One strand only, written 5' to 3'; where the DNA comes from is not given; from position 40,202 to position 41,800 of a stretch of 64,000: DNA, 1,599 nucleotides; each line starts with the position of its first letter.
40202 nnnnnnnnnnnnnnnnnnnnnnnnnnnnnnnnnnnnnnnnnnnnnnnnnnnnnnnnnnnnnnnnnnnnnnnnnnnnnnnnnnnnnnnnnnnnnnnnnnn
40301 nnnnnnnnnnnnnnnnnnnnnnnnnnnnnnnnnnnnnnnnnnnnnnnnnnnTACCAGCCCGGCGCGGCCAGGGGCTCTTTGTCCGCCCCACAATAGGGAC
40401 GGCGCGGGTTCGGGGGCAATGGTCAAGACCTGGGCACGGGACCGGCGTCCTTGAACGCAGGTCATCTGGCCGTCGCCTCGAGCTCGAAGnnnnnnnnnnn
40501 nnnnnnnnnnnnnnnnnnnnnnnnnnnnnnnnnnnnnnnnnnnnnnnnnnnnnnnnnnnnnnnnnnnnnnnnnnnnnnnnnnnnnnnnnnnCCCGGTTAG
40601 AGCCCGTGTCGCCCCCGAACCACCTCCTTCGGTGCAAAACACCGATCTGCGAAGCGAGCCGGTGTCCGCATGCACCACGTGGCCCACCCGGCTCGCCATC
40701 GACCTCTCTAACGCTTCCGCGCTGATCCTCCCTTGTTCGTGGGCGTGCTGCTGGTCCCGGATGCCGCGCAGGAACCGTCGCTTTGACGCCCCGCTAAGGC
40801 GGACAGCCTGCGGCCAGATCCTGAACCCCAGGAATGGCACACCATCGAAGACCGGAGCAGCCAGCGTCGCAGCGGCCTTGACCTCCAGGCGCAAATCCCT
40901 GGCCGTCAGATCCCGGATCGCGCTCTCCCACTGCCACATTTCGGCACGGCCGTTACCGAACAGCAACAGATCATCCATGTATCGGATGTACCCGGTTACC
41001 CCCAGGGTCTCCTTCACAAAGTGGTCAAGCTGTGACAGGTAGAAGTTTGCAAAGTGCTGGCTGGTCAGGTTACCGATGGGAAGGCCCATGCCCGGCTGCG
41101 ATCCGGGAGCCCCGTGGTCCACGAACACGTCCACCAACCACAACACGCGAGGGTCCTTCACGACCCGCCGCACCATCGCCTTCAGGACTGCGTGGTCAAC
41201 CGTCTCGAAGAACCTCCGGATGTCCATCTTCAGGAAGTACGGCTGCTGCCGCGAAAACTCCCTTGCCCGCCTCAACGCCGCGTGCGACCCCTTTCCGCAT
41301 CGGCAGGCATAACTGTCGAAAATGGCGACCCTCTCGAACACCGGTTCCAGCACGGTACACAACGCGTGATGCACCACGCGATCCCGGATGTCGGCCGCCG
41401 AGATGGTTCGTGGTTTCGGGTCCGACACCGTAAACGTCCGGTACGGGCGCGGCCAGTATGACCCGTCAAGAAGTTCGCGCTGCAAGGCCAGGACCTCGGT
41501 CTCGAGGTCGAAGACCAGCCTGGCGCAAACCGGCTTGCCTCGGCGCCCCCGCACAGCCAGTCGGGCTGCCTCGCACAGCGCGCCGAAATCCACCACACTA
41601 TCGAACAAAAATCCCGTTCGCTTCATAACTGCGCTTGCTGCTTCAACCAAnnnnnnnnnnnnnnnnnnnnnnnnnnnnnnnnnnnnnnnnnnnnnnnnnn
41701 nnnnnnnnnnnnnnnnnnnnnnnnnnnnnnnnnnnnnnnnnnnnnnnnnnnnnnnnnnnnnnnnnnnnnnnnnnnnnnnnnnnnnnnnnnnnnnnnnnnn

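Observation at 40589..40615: Template repeat lies downstream of and overlapping the 3' end of the RT gene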

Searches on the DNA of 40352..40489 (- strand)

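Call 53: build_rna_model(alignment_id=A3)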
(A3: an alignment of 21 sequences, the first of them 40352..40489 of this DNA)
Model R1 built from alignment A3 (21 sequences, 209 columns); structure: RNAalifold consensus.
model positions 135; base pairs 16; branch points 1; effective number of sequences 11.07; information 0.59 bits per position. Calibrated on 0.2 Mb of random sequence (short: E-values are rough).
structure used (alignment columns):
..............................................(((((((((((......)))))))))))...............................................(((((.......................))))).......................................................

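Call 55: search_with_rna_model(model_id=R1, sources=[window, L001, L002, L003, L004, L005, L006, L007, L008, L009, L010, L011, L012, L013, L014, L015, L016, L017, L018, L019, L020, L021, L022, L023, L024, L025, L026, L027, L028, L029, L030, L031, L032, L033, L034, L035, L036, L037, L038, L039, L040, L041, L042, L043, L044, L045, L046, L047, L048, L049, L050, L051, L052, L053, L054, L055, L056, L057, L058, L059, L060, L061, L062, L063, L064, L065, L066, L067, L068, L069, L070, L071, L072, L073, L074, L075, L076, L077, L078, L079, L080], max_evalue=0.01)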
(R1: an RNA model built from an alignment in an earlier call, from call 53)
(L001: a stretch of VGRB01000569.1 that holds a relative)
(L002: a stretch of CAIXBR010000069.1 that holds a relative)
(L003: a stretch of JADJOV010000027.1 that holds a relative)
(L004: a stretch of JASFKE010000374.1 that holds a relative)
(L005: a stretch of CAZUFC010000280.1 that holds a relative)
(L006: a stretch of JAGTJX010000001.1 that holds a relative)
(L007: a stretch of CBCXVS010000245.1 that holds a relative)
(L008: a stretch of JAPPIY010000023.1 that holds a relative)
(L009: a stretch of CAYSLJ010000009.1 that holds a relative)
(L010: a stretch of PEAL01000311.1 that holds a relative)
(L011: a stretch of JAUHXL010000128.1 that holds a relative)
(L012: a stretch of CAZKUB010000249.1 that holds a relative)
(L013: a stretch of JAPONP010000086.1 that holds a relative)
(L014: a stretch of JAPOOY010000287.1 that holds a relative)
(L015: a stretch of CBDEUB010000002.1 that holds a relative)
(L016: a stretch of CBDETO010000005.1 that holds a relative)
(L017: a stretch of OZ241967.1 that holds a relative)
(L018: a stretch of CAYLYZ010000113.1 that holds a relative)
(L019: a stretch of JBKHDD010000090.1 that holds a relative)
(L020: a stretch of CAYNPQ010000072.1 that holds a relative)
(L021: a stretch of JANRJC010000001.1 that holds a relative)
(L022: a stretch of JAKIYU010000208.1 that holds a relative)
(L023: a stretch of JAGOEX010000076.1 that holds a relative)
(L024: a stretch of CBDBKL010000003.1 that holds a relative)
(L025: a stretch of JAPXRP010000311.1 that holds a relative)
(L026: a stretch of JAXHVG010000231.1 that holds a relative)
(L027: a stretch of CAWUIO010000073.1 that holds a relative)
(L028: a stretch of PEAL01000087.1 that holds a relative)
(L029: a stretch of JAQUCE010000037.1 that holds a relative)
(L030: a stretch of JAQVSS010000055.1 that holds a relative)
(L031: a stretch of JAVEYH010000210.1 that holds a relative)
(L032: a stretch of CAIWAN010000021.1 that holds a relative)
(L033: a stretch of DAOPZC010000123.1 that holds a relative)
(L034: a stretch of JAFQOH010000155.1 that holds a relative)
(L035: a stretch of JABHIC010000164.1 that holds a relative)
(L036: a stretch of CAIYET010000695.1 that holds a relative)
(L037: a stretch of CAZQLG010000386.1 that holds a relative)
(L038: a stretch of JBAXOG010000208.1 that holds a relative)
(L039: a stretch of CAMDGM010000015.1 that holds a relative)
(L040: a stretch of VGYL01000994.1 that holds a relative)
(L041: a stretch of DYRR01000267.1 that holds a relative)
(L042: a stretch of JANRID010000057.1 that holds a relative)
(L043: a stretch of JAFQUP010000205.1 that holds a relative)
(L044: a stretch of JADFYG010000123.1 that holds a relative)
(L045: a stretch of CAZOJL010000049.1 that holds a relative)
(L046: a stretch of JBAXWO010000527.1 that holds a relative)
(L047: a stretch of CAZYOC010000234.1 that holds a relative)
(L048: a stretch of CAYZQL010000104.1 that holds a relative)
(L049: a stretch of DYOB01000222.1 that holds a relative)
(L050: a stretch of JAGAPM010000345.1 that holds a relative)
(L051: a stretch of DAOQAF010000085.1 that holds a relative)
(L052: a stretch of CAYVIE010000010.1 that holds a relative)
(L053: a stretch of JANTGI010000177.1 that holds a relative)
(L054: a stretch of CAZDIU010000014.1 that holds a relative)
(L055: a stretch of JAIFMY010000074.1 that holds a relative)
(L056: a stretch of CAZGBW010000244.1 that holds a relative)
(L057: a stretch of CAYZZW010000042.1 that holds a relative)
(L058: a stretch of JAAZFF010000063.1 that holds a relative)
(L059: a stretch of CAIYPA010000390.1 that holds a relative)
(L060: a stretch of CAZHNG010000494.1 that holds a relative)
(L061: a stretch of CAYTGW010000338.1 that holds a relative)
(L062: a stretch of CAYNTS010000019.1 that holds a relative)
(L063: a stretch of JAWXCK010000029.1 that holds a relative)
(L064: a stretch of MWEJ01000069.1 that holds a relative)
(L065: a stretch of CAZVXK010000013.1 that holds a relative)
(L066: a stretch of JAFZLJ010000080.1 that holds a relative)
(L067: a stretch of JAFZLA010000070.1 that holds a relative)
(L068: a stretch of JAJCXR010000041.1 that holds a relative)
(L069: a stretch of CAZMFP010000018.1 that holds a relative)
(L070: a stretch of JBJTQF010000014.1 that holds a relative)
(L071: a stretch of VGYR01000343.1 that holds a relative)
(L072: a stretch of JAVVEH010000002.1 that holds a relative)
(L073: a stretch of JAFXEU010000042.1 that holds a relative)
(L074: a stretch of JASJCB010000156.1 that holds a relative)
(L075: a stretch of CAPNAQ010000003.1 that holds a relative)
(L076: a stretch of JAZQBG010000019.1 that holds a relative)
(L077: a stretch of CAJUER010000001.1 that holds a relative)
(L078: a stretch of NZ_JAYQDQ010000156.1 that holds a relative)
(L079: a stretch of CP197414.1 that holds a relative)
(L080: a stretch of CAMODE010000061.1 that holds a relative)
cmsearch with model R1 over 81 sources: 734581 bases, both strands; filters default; matches with E-value up to 0.01: 27.
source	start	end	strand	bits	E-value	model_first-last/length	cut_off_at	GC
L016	7124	7252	+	114.3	1.4e-26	1-135/135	no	0.43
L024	6927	7055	+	113.2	2.6e-26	1-135/135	no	0.42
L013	3728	3857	+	111.5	7.2e-26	1-135/135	no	0.46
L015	7148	7276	+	110.4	1.3e-25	1-135/135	no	0.45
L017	7123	7252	+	110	1.7e-25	1-135/135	no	0.4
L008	1837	1965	+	100.6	4.3e-23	1-135/135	no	0.47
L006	7145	7290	+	97.8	2.1e-22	1-135/135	no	0.49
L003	7141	7278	+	95.6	7.8e-22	1-135/135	no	0.54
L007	7035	7163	+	93.4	2.9e-21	1-135/135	no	0.66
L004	2017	2147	+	89.4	3e-20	1-135/135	no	0.61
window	40352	40492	-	89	3.7e-20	1-135/135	no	0.7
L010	1992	2126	+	88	6.8e-20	1-135/135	no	0.46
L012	1141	1276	+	82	2.2e-18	1-135/135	no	0.47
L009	7162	7292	+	81.3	3.3e-18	1-135/135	no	0.44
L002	7138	7291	+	79.7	8.9e-18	1-135/135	no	0.6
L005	4116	4246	+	72.5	6e-16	1-135/135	no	0.51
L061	1425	1555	+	69.5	3.4e-15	1-135/135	no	0.54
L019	7189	7317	+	56.3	7.9e-12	1-135/135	no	0.71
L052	7108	7231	+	48.3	8.7e-10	1-135/135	no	0.61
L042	7147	7278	+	39.8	1.2e-07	1-135/135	no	0.67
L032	4292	4414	+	36.6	8.2e-07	1-135/135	no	0.42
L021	7146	7270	+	34.4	2.9e-06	1-135/135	no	0.55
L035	3385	3522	+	33.7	4.5e-06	1-135/135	no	0.64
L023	2413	2537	+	33.1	6.5e-06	1-135/135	no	0.4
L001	1281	1425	+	27.6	0.00015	1-135/135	no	0.75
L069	7126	7234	+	22.5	0.0031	1-135/135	no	0.61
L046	2282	2383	+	21.8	0.0047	1-135/135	no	0.68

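Call 56: search_with_rna_model(model_id=R1, sources=[L081, L082, L083, L084, L085, L086, L087, L088, L089, L090, L091, L092, L093, L094, L095, L096, L097, L098, L099, L100, L101, L102, L103, L104, L105, L106, L107, L108, L109, L110, L111, L112, L113, L114, L115, L116, L117, L118, L119, L120, L121, L122, L123, L124, L125, L126, L127, L128, L129, L130, L131, L132, L133, L134, L135, L136, L137, L138, L139, L140, L141, L142, L143, L144, L145, L146, L147, L148, L149, L150, L151, L152, L153, L154, L155, L156, L157, L158, L159, L160], max_evalue=0.01)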
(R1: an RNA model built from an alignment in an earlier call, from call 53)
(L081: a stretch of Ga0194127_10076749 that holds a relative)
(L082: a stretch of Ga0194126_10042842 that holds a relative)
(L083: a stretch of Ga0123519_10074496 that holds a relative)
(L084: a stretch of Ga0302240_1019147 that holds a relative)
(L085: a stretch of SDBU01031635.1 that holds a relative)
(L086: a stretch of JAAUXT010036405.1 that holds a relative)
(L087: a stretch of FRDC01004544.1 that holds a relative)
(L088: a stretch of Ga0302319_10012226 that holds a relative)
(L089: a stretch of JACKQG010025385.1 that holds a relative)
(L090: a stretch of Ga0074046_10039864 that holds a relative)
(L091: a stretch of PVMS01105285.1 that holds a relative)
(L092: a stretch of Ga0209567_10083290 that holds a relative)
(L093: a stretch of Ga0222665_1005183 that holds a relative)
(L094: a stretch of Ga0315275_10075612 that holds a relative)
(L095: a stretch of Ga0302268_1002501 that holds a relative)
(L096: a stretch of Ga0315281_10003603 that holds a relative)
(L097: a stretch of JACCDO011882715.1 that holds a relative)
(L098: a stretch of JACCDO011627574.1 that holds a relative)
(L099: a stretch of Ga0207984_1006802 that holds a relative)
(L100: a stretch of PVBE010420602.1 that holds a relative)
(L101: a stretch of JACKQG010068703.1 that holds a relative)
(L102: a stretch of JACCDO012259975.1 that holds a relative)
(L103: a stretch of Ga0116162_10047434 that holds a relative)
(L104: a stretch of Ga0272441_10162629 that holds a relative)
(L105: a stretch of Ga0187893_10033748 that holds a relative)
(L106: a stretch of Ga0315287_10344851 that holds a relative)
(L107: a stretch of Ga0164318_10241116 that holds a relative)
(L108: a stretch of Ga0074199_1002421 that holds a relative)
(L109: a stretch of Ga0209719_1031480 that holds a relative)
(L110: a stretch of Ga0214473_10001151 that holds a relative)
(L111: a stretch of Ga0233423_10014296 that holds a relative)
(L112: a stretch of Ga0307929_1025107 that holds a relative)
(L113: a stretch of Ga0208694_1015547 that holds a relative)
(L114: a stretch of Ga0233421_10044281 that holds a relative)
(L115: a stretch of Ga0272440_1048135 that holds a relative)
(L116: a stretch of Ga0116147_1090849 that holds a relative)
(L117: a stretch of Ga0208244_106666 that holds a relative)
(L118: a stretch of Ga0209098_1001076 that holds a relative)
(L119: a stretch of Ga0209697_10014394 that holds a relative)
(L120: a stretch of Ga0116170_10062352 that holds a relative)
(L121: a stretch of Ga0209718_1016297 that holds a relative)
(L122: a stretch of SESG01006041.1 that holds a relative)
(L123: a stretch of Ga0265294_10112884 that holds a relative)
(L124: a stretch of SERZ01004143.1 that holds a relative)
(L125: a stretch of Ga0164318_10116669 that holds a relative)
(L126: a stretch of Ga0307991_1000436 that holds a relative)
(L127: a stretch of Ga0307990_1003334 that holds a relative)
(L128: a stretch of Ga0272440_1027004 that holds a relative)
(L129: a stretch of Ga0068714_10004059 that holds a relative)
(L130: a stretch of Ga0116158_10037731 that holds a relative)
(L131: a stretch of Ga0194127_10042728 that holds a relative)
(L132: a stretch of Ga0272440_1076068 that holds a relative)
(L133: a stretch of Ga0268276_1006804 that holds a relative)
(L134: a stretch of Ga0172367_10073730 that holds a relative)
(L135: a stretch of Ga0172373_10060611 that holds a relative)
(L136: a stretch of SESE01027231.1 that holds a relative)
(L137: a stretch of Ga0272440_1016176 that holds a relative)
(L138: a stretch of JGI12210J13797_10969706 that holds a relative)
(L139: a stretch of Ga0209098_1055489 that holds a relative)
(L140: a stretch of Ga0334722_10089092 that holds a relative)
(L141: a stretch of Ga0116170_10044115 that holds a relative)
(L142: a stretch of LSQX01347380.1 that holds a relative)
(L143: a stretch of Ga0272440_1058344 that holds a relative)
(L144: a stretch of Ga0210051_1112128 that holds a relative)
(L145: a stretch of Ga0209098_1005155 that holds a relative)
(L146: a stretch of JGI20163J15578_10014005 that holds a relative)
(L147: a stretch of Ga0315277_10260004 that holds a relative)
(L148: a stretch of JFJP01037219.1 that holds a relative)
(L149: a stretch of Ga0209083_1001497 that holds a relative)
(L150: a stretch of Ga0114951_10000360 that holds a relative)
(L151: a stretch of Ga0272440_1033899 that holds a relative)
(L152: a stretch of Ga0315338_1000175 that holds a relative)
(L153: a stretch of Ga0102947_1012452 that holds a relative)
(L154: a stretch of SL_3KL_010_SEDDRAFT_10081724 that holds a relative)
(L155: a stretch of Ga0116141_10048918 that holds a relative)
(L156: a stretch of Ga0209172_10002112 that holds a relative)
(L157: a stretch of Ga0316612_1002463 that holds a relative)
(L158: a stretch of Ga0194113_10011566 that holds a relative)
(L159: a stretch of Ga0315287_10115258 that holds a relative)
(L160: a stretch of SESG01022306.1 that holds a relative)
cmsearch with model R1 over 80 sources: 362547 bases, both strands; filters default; matches with E-value up to 0.01: 30.
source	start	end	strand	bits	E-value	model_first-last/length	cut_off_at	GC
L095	4758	4891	+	109.5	1.1e-25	1-135/135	no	0.5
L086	2023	2154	+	101.7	1.1e-23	1-135/135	no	0.67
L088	6126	6259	+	97.5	1.3e-22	1-135/135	no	0.51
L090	2919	3053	+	94.3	8.2e-22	1-135/135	no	0.64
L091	2208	2338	+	91.6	4e-21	1-135/135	no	0.63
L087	6165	6307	+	91.6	4e-21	1-135/135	no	0.52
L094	2387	2512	+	84.9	2e-19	1-135/135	no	0.7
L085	2969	3103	+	83.1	6e-19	1-135/135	no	0.59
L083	2243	2388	+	77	2.1e-17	1-135/135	no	0.73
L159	1088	1218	+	73.4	1.7e-16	1-135/135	no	0.71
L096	6185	6322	+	64.3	3.5e-14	1-135/135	no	0.57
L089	4183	4338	+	50.4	1.2e-10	1-135/135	no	0.46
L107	1297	1421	+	49.8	1.7e-10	1-135/135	no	0.58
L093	1419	1558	+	48.9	3e-10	1-135/135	no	0.7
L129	4915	5044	+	43.4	7.4e-09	1-135/135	no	0.72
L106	1590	1726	+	40.4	4.3e-08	1-135/135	no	0.73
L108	5666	5807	+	36.8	3.5e-07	1-135/135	no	0.71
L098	2623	2757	-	34.8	1.1e-06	1-135/135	no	0.38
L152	6135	6278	+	31.1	1e-05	1-135/135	no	0.74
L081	1281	1425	+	27.6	7.6e-05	1-135/135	no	0.75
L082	1151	1295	+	27.6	7.6e-05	1-135/135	no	0.75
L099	1577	1677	+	25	0.00036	1-135/135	no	0.67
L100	1620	1720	+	25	0.00036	1-135/135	no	0.67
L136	1295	1396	+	23.4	0.00093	1-135/135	no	0.67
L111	1271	1417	+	22.4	0.0017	1-135/135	no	0.68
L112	1774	1874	+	22.2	0.0019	1-135/135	no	0.69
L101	1755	1877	+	21.9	0.0022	1-135/135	no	0.71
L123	1769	1869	+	21.5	0.0028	1-135/135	no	0.68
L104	1209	1341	+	19.7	0.0081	1-135/135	no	0.65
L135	1941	2039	+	19.6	0.0083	1-135/135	no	0.67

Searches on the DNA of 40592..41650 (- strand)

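Call 19: search_rna_families(sources=[L002, L005, L010, L013, L014, L023, L032, L036, L037, L043, L044, L058, L003, L079, L019, L031, L025, L046, L050], threshold=gathering)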
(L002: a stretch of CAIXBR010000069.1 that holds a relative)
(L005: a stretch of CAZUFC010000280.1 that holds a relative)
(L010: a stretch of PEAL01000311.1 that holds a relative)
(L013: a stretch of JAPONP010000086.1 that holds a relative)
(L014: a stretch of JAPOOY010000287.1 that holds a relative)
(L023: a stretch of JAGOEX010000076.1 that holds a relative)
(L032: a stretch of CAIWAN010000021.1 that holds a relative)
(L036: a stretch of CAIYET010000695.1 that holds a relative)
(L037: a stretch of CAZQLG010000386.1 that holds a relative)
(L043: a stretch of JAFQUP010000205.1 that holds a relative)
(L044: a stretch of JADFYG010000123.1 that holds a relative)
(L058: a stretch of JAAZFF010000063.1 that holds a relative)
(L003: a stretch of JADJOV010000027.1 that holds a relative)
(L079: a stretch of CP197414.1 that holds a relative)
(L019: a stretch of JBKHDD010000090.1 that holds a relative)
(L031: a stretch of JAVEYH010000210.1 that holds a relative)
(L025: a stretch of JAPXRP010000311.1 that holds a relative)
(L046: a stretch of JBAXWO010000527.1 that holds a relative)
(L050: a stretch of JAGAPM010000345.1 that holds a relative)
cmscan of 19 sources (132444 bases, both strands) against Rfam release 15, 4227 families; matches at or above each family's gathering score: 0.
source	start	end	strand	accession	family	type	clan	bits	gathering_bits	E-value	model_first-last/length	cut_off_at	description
